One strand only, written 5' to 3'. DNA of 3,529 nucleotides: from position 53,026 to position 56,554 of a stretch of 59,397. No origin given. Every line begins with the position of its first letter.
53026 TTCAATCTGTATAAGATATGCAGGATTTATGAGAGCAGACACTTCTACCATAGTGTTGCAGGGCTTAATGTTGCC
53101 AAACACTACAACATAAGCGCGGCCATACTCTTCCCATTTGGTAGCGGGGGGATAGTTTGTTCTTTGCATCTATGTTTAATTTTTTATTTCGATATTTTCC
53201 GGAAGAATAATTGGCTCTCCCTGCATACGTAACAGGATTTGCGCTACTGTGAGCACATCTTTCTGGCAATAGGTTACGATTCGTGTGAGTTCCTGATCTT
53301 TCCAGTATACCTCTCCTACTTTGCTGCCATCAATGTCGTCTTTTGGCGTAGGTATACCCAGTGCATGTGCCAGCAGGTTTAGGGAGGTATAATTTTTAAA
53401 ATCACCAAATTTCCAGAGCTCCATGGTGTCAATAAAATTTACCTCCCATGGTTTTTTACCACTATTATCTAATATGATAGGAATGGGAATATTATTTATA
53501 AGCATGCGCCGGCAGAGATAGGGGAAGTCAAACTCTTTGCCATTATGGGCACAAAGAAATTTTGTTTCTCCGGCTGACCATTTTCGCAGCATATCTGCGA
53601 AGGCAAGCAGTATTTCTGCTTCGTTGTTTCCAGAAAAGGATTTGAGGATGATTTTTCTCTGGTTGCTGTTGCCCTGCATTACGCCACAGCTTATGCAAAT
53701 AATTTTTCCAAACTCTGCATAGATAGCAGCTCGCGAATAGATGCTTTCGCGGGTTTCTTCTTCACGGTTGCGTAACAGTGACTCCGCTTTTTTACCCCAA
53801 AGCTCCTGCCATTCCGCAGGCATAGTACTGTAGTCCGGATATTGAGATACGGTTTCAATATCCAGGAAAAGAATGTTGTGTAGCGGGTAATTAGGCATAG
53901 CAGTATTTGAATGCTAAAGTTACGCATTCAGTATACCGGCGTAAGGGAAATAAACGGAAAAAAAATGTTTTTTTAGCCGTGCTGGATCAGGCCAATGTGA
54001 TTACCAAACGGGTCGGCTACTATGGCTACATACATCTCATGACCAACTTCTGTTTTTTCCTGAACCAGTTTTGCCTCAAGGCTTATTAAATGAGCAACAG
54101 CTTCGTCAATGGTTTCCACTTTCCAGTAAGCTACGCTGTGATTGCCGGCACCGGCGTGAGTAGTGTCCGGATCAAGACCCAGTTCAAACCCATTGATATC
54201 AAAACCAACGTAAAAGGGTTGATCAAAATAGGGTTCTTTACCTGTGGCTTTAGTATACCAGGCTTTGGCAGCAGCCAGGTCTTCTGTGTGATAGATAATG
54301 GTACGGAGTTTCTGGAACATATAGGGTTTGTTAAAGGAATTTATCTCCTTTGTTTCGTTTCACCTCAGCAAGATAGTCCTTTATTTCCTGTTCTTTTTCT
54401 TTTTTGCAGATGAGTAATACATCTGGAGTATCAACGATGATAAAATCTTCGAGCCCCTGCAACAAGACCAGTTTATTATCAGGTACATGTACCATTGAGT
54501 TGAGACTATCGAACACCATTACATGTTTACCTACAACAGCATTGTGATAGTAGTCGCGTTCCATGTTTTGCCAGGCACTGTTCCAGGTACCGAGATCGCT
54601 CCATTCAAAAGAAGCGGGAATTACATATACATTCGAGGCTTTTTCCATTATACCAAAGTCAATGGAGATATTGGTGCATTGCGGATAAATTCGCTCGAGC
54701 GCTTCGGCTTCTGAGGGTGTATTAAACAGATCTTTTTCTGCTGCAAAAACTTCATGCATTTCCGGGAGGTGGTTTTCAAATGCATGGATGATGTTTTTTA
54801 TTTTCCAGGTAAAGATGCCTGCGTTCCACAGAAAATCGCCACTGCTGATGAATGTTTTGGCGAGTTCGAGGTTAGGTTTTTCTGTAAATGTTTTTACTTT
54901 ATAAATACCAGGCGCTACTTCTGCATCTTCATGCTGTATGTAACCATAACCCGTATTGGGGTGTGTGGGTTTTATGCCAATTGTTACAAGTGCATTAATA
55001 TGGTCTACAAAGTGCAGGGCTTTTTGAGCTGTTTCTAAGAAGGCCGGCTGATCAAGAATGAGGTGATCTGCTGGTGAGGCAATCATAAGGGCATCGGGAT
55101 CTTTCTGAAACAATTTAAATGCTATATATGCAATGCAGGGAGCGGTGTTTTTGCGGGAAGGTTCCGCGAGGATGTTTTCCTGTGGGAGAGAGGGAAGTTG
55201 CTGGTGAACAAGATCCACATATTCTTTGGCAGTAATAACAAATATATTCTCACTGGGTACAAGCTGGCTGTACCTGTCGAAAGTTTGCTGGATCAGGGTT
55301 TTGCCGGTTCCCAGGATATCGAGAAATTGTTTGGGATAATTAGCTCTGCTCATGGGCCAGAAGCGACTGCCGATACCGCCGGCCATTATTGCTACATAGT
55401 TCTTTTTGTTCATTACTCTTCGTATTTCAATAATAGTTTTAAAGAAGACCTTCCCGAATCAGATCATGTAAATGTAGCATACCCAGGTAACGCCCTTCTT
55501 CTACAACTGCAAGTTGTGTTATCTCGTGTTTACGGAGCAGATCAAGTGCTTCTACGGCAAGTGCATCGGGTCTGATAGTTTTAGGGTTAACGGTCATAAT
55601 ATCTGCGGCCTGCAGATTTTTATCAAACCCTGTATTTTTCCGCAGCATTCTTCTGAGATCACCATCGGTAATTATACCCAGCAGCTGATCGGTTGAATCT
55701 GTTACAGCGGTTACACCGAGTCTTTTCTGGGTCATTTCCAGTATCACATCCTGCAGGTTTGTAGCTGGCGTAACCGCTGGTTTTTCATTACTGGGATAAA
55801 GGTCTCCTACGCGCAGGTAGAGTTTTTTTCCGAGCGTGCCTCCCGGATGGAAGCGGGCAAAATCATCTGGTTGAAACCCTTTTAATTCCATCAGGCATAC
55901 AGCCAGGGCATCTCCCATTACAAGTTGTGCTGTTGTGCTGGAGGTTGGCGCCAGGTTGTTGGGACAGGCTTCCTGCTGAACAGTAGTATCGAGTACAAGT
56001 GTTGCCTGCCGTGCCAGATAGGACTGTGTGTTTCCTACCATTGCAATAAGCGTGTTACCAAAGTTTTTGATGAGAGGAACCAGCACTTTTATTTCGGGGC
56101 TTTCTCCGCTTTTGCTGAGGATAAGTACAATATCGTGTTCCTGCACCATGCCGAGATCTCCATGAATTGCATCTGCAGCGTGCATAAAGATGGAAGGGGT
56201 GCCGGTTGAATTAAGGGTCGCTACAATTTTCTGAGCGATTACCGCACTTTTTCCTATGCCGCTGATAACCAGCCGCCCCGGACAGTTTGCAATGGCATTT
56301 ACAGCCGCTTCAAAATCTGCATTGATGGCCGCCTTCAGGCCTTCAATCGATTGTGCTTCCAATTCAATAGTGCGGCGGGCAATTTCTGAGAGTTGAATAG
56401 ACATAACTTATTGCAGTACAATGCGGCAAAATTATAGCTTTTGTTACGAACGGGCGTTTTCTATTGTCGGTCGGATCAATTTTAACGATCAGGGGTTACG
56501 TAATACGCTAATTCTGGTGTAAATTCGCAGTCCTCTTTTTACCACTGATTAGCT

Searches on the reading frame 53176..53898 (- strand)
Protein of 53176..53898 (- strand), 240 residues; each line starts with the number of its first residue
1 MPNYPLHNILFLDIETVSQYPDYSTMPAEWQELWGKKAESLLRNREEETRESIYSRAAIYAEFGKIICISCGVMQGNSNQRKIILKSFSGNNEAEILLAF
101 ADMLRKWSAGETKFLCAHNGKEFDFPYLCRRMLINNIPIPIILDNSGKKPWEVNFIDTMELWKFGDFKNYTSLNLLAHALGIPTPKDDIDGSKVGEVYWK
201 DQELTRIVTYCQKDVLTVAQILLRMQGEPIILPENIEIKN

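Call 37: search_protein_families(library=pfam, proteins=[window:53176-53898:-], max_evalue=0.00001)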
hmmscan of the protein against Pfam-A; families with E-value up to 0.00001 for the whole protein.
window:53176-53898:- (240 aa): 3 families
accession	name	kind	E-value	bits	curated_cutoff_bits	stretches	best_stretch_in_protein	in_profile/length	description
PF10108.15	DNA_pol_B_exo2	-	1e-17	65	24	1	62-226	7-174/213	Predicted 3'-5' exonuclease related to the exonuclease domain of PolB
PF13482.12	RNase_H_2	-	1.5e-12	48.2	22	1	61-222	12-161/165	RNase_H superfamily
PF03104.25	DNA_pol_B_exo1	-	1.5e-06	28.2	23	1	88-147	138-191/242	DNA polymerase family B, exonuclease domain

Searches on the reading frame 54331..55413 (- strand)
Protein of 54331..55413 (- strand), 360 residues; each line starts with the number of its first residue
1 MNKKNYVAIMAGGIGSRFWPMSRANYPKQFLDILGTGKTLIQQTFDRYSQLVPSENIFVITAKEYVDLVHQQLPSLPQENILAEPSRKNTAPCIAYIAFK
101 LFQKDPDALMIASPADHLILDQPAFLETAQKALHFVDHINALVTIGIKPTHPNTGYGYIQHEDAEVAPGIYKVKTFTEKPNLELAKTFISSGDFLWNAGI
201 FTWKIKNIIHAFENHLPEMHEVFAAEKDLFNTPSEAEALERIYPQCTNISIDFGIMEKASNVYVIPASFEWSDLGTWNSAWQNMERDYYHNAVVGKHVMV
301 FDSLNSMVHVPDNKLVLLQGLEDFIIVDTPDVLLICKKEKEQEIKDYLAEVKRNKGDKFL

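Call 37: search_protein_families(library=pfam, proteins=[window:54331-55413:-], max_evalue=0.00001)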
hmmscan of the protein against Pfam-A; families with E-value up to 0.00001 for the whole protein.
window:54331-55413:- (360 aa): 2 families
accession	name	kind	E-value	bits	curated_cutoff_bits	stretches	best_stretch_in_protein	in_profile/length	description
PF00483.29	NTP_transferase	-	1.7e-38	133.1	21.2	1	9-285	4-240/245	Nucleotidyl transferase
PF22640.1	ManC_GMP_beta-helix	-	3.1e-10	40.3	27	1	296-346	2-50/55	MannoseP isomerase/GMP-like beta-helix domain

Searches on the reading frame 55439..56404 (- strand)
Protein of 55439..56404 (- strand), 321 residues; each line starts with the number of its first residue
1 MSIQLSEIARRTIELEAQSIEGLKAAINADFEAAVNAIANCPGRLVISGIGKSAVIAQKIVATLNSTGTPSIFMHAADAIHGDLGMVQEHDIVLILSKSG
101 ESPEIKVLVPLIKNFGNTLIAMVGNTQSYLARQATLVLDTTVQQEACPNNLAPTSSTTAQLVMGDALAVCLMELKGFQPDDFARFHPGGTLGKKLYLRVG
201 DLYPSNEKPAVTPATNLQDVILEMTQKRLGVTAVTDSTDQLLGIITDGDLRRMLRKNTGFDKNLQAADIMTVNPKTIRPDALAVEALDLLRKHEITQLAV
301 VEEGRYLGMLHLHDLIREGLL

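Call 37: search_protein_families(library=pfam, proteins=[window:55439-56404:-], max_evalue=0.00001)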
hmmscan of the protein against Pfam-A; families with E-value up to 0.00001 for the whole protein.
window:55439-56404:- (321 aa): 2 families
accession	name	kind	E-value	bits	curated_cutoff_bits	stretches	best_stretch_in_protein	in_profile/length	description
PF01380.27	SIS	-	5.1e-26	91.5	25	1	41-169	4-130/131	SIS domain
PF00571.33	CBS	-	5.5e-22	78.3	24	2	267-318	2-54/57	CBS domain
